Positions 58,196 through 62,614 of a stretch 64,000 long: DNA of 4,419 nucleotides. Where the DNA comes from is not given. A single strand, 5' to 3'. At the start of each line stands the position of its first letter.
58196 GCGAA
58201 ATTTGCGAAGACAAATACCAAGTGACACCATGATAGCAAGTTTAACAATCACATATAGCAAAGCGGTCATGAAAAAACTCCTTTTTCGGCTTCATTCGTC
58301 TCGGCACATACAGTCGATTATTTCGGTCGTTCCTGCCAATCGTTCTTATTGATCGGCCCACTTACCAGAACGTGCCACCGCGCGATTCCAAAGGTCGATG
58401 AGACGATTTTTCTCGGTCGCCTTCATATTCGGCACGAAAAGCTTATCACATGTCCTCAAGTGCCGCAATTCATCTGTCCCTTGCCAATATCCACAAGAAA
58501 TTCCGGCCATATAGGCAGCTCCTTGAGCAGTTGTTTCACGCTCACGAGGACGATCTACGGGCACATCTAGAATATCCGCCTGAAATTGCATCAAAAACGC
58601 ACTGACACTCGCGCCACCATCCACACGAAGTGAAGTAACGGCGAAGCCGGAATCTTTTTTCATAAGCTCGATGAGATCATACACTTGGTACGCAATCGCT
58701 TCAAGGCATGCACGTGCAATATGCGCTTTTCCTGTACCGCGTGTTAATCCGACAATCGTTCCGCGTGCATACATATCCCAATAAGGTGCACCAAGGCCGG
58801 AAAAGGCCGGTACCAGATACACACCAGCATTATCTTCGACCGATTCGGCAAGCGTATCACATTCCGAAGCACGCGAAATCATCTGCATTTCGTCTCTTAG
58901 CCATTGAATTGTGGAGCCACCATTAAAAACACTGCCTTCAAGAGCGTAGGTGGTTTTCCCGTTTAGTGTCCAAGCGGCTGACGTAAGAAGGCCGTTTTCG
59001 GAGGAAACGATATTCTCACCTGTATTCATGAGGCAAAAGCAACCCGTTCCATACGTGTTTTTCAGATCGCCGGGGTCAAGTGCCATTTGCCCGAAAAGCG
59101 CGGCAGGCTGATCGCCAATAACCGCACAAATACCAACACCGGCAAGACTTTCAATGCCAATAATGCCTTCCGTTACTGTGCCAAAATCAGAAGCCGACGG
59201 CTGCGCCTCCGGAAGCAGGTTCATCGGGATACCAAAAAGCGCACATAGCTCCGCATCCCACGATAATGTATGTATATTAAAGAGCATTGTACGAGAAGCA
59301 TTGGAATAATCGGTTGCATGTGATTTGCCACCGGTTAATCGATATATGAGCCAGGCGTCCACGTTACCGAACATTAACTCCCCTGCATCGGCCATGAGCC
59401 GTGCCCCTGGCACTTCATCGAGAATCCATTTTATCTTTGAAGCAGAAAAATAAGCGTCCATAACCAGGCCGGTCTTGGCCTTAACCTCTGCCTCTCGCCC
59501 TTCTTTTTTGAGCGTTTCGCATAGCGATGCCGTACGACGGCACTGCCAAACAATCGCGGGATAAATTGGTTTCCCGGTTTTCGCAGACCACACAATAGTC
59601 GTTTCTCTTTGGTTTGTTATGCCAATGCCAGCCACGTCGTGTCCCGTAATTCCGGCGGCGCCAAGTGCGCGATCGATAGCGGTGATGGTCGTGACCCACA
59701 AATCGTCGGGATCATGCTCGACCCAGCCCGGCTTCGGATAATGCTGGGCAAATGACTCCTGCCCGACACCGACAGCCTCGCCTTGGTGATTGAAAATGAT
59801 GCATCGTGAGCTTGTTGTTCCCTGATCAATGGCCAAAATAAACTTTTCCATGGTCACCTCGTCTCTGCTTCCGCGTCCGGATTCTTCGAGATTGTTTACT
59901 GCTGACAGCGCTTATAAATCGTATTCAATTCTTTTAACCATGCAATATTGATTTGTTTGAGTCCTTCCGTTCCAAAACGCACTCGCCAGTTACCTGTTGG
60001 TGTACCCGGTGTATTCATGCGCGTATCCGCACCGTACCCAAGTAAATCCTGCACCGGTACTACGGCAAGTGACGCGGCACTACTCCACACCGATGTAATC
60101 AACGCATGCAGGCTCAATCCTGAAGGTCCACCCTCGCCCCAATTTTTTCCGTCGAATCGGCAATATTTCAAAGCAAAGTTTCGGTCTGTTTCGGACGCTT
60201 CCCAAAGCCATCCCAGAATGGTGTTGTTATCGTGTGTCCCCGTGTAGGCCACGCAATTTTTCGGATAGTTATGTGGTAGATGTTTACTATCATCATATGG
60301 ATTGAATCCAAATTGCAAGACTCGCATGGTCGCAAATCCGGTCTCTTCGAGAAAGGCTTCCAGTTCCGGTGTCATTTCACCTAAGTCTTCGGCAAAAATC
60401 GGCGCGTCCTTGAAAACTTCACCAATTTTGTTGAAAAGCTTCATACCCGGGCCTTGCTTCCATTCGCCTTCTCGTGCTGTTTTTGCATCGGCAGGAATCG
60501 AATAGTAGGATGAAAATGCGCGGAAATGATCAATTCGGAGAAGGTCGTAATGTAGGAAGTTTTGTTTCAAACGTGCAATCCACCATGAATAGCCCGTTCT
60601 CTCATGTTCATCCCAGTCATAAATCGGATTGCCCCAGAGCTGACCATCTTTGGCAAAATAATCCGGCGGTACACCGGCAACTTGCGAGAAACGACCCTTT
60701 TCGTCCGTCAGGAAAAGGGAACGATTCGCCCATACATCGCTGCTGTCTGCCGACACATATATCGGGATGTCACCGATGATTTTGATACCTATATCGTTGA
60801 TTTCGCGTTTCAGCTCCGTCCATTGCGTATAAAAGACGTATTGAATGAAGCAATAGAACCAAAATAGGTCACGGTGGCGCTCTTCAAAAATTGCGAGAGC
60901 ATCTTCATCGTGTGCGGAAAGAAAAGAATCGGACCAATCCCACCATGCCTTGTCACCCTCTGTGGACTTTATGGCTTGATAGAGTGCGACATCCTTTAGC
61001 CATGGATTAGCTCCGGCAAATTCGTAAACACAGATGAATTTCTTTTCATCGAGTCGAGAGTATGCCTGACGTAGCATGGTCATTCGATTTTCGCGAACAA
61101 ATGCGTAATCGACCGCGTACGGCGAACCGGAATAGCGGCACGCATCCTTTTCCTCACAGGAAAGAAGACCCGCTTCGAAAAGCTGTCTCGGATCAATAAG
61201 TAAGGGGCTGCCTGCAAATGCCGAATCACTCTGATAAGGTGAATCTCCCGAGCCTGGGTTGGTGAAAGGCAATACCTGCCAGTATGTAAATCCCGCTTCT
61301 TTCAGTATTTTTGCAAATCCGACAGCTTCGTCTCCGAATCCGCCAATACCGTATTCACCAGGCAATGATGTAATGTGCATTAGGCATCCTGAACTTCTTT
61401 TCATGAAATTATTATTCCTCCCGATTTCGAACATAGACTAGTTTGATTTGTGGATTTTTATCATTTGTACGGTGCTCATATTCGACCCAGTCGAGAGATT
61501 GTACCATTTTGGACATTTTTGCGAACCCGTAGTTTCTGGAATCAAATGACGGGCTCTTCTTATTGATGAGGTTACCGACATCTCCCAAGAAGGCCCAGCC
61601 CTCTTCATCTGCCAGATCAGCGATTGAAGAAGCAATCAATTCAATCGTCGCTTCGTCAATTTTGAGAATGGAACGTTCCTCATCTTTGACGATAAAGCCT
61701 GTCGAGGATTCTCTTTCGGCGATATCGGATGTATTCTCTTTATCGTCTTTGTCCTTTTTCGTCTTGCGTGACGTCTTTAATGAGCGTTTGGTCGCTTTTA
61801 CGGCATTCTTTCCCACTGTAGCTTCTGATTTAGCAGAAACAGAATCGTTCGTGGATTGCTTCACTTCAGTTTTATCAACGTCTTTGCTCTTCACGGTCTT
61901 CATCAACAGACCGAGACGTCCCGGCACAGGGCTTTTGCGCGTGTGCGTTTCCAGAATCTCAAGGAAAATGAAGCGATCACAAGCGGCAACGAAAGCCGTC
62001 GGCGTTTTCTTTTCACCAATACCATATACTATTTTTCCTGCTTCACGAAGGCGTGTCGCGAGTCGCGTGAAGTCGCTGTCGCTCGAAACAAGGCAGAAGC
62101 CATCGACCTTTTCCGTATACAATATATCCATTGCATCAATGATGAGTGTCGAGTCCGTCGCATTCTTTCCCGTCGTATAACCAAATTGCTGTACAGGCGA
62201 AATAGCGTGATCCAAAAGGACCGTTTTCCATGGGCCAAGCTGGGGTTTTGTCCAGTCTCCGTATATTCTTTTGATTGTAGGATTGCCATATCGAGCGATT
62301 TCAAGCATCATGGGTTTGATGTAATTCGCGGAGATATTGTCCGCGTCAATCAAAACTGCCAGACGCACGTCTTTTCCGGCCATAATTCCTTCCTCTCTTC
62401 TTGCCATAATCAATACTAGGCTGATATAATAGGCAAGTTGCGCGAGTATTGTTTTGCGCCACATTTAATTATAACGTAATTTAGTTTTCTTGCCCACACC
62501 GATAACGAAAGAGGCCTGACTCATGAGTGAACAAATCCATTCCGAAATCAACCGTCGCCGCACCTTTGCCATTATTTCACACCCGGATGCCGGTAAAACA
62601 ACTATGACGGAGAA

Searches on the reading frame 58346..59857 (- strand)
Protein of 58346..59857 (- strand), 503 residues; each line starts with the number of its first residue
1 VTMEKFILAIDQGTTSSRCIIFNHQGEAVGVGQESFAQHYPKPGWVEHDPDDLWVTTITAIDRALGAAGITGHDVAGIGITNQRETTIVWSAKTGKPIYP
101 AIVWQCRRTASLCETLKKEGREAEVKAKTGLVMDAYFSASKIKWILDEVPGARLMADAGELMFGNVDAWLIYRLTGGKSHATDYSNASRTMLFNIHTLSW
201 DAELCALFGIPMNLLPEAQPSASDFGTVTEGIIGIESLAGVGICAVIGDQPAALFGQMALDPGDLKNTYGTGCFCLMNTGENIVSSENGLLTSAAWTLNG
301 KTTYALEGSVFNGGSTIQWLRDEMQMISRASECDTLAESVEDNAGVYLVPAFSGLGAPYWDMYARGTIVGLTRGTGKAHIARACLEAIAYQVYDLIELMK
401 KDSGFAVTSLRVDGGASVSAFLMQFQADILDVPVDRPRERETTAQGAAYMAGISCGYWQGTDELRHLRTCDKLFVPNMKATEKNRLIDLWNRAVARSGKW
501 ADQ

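Call 18: search_protein_families(library=ncbifam, proteins=[window:58346-59857:-], max_evalue=0.01)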
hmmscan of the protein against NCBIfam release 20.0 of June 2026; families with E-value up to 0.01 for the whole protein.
window:58346-59857:- (503 aa): 12 families
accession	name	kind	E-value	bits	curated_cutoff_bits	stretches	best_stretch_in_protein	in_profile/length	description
NF000756.0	PRK00047.1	subfamily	8.8e-227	753.3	498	1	2-502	2-499/502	glycerol kinase GlpK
TIGR01311.1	glycerol_kin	equivalog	1.3e-210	699.9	590.35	1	5-500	1-496/496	glycerol kinase GlpK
TIGR01312.1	XylB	equivalog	2.6e-65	220.8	380.25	1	9-472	2-456/481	xylulokinase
TIGR01314.1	gntK_FGGY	equivalog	4.1e-41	141.1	648.55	1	6-486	1-481/505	gluconokinase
NF011601.0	PRK15027.1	equivalog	7e-35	120.3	912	1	8-456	3-437/484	xylulokinase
NF008187.0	PRK10939.1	equivalog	1.3e-34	119.7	528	1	3-493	2-499/521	autoinducer-2 kinase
TIGR02628.1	fuculo_kin_coli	equivalog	3.4e-28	98.8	470.9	1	7-466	3-453/465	L-fuculokinase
TIGR01315.1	5C_CHO_kinase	subfamily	1.5e-19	70.1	408.7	2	318-480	356-518/541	FGGY family pentulose kinase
NF003154.0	PRK04123.1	equivalog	6.5e-17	61.4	428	2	349-460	386-497/554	ribulokinase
NF007925.0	PRK10640.1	equivalog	1.2e-12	47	639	1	6-219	5-211/489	rhamnulokinase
TIGR02627.1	rhamnulo_kin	equivalog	3e-12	45.8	527.95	1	9-229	2-215/454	rhamnulokinase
TIGR01234.1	L-ribulokinase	equivalog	4.1e-12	45.7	583.25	1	337-459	367-489/536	ribulokinase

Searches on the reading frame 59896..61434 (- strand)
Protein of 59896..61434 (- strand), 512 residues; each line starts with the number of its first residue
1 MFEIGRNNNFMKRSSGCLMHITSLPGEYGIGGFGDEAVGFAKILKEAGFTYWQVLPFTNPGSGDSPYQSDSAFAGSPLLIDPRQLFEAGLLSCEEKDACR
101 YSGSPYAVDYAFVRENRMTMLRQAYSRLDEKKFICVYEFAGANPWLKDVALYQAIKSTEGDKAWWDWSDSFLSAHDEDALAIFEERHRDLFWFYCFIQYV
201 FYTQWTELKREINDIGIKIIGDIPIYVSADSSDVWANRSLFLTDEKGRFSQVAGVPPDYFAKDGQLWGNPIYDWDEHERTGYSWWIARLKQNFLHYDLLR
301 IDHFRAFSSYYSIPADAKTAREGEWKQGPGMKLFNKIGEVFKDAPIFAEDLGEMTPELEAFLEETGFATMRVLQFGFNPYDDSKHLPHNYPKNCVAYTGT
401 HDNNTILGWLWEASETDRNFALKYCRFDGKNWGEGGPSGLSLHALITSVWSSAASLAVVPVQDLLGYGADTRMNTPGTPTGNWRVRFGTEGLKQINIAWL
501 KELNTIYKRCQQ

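Call 18: search_protein_families(library=ncbifam, proteins=[window:59896-61434:-], max_evalue=0.01)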
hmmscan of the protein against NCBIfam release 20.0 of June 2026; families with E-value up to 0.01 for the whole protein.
window:59896-61434:- (512 aa): 9 families
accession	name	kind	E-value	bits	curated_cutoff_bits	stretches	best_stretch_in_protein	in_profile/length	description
NF011080.0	PRK14508.1-3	subfamily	8.8e-172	572.2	477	1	11-509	3-495/496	4-alpha-glucanotransferase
NF011078.0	PRK14508.1-1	subfamily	3.1e-157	524.3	776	1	12-511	3-498/503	4-alpha-glucanotransferase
NF011079.0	PRK14508.1-2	subfamily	7.1e-143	476.8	555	1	8-507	5-501/506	4-alpha-glucanotransferase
NF011083.0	PRK14510.1-2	equivalog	2.6e-126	422.7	1322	2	143-509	847-1184/1186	bifunctional glycogen debranching protein GlgX/4-alpha-glucanotransferase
TIGR00217.1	malQ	equivalog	2.8e-84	284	205.65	1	10-496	39-574/587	4-alpha-glucanotransferase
NF011081.0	PRK14508.1-4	equivalog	4.8e-80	269.4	556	1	11-489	21-506/529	4-alpha-glucanotransferase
NF011077.0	PRK14507.1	equivalog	4.2e-30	103.9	2148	1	107-419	278-597/1693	malto-oligosyltrehalose synthase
NF008274.0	PRK11052.1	equivalog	6.3e-29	101.1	806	1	107-414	249-561/695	4-alpha-glucanotransferase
NF011082.0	PRK14510.1-1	equivalog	2.1e-18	65.1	2511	1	145-421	1025-1293/1410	bifunctional glycogen debranching protein GlgX/4-alpha-glucanotransferase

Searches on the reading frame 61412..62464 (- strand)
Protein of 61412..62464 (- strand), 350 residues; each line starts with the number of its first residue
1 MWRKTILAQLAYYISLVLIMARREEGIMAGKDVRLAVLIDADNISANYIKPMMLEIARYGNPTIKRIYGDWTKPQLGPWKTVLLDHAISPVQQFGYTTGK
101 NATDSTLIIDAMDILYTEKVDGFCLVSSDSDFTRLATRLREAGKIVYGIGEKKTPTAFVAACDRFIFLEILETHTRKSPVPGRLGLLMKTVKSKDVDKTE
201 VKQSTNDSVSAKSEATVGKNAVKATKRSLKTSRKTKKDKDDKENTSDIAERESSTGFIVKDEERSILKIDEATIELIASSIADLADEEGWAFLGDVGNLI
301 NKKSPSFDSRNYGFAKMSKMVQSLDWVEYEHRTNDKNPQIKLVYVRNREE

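Call 18: search_protein_families(library=ncbifam, proteins=[window:61412-62464:-], max_evalue=0.01)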
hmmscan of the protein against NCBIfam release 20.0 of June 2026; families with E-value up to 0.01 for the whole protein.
window:61412-62464:- (350 aa): 1 family
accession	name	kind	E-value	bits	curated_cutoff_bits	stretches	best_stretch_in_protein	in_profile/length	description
TIGR00288.1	TIGR00288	hypoth_equivalog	7e-05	22.7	178.45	1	94-165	80-152/160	TIGR00288 family NYN domain-containing protein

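Call 72: search_protein_families(library=pfam, proteins=[window:61412-62464:-], max_evalue=0.001)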
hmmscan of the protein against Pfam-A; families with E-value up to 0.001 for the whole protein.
window:61412-62464:- (350 aa): 2 families
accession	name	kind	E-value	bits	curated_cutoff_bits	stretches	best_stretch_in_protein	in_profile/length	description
PF01936.24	NYN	-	1.1e-39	136.7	24.2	1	34-169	1-145/145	NYN domain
PF12872.13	OST-HTH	-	6.8e-16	58.3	23.8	1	268-335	4-67/71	OST-HTH/LOTUS domain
